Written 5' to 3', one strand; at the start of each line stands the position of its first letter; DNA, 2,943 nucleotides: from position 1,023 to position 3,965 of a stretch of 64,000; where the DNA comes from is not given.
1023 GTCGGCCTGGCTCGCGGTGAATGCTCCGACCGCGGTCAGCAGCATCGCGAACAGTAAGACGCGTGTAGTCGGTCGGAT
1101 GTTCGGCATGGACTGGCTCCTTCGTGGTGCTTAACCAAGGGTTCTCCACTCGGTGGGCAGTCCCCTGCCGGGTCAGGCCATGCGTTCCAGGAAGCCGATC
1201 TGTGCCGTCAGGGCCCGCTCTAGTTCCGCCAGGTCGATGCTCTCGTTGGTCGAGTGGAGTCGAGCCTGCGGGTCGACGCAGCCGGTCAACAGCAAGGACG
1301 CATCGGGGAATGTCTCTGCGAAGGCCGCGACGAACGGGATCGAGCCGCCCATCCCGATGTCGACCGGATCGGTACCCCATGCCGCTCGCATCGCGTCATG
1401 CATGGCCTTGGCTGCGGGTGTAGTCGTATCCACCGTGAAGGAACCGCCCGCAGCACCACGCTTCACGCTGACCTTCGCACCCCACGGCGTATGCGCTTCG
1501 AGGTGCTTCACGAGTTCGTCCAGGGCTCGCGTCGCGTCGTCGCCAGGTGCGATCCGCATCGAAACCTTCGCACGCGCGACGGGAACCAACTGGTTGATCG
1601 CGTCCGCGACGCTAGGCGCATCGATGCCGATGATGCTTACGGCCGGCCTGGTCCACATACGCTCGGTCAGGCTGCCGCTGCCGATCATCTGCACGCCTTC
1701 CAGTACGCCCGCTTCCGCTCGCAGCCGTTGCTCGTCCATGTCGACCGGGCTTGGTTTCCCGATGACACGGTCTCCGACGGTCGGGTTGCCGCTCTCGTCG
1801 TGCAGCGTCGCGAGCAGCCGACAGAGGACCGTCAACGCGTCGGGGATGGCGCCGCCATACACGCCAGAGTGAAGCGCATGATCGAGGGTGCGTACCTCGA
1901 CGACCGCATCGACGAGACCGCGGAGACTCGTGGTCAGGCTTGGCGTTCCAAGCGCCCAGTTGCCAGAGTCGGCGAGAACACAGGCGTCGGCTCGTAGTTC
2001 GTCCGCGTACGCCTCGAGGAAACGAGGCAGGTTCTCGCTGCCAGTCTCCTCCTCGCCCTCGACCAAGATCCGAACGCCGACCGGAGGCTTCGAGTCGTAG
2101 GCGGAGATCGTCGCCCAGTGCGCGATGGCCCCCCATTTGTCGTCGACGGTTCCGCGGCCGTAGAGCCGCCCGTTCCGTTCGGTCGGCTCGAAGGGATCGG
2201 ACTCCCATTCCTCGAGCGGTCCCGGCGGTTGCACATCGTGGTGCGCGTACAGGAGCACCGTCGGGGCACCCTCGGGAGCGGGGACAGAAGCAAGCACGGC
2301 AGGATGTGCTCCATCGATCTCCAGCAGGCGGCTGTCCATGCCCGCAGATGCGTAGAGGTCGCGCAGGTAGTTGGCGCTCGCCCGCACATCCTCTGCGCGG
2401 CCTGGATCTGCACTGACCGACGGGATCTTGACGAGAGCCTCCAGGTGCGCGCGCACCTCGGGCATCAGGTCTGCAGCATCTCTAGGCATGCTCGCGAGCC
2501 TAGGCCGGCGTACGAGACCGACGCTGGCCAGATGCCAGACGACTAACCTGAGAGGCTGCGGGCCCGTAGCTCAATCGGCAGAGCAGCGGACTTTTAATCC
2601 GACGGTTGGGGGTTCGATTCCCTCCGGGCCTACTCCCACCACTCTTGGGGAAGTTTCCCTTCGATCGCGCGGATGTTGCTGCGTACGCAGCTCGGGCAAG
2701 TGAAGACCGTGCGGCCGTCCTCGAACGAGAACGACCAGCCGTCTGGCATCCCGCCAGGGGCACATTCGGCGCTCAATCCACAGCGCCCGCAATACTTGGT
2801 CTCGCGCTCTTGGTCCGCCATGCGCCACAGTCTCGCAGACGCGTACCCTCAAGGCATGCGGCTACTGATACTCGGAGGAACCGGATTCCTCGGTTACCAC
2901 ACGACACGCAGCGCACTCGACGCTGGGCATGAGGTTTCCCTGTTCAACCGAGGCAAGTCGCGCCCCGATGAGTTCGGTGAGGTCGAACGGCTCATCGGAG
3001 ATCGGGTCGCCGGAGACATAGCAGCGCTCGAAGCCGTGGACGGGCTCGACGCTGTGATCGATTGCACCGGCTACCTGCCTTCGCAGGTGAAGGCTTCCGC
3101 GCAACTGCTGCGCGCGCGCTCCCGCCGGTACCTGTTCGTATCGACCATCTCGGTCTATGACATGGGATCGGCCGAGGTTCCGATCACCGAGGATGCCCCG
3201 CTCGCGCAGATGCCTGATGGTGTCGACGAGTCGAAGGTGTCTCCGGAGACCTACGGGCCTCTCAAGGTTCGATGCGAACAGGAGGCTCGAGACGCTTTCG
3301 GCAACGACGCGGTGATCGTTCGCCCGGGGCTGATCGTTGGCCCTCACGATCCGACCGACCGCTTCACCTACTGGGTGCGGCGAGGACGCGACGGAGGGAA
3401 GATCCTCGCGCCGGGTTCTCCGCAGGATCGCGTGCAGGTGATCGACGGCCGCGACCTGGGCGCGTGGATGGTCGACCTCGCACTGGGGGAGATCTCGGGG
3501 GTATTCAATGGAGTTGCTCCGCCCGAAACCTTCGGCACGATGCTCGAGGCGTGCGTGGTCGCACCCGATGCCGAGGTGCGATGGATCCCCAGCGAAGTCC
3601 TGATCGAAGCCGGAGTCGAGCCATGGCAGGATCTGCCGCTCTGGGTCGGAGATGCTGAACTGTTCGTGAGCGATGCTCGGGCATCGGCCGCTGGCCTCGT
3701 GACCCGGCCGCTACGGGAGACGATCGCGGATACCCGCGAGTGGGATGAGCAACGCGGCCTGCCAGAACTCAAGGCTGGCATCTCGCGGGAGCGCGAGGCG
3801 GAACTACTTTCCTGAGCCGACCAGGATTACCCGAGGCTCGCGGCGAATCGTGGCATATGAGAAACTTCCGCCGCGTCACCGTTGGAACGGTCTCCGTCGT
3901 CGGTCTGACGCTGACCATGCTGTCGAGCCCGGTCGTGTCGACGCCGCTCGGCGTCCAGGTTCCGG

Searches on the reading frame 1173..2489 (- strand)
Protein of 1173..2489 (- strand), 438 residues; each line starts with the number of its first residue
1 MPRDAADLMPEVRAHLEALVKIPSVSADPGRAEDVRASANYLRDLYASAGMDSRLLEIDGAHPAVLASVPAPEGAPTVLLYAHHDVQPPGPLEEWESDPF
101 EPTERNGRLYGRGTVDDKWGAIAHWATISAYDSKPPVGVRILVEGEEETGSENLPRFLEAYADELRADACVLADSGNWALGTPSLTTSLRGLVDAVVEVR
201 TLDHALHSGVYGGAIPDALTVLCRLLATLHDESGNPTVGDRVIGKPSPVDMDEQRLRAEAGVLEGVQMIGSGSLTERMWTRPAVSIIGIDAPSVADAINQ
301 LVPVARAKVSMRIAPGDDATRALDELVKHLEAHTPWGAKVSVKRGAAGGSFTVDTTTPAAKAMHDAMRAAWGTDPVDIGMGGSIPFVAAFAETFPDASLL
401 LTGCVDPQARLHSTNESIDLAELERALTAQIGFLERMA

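Call 11: search_protein_families(library=pfam, proteins=[window:1173-2489:-], max_evalue=0.001)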
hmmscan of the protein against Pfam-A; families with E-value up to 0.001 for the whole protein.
window:1173-2489:- (438 aa): 2 families
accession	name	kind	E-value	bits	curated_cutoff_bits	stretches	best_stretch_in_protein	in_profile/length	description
PF01546.33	Peptidase_M20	-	8.4e-28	98.1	24.6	1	79-430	1-200/206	Peptidase family M20/M25/M40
PF07687.19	M20_dimer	-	3.7e-14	53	21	1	188-337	2-106/107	Peptidase dimerisation domain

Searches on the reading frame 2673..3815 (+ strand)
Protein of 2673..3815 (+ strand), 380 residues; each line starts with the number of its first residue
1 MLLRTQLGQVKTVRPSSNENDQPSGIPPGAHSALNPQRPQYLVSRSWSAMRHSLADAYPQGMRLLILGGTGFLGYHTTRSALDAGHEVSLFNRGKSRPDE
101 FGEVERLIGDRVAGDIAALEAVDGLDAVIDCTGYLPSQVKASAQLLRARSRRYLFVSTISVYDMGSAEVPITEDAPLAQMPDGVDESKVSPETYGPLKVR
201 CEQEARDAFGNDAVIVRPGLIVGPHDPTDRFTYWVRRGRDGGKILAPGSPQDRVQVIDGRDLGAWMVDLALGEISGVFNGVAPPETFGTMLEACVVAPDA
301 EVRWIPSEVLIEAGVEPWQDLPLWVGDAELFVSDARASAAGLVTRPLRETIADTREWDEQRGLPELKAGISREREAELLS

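Call 11: search_protein_families(library=pfam, proteins=[window:2673-3815:+], max_evalue=0.001)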
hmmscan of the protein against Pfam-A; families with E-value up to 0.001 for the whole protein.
window:2673-3815:+ (380 aa): 2 families
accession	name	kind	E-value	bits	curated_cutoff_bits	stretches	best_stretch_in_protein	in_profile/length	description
PF01370.27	Epimerase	-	2e-12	47.5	20.9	1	65-265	2-220/240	NAD dependent epimerase/dehydratase family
PF13460.12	NAD_binding_10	-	2.1e-06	28.2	27.2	1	68-171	1-111/184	NAD(P)H-binding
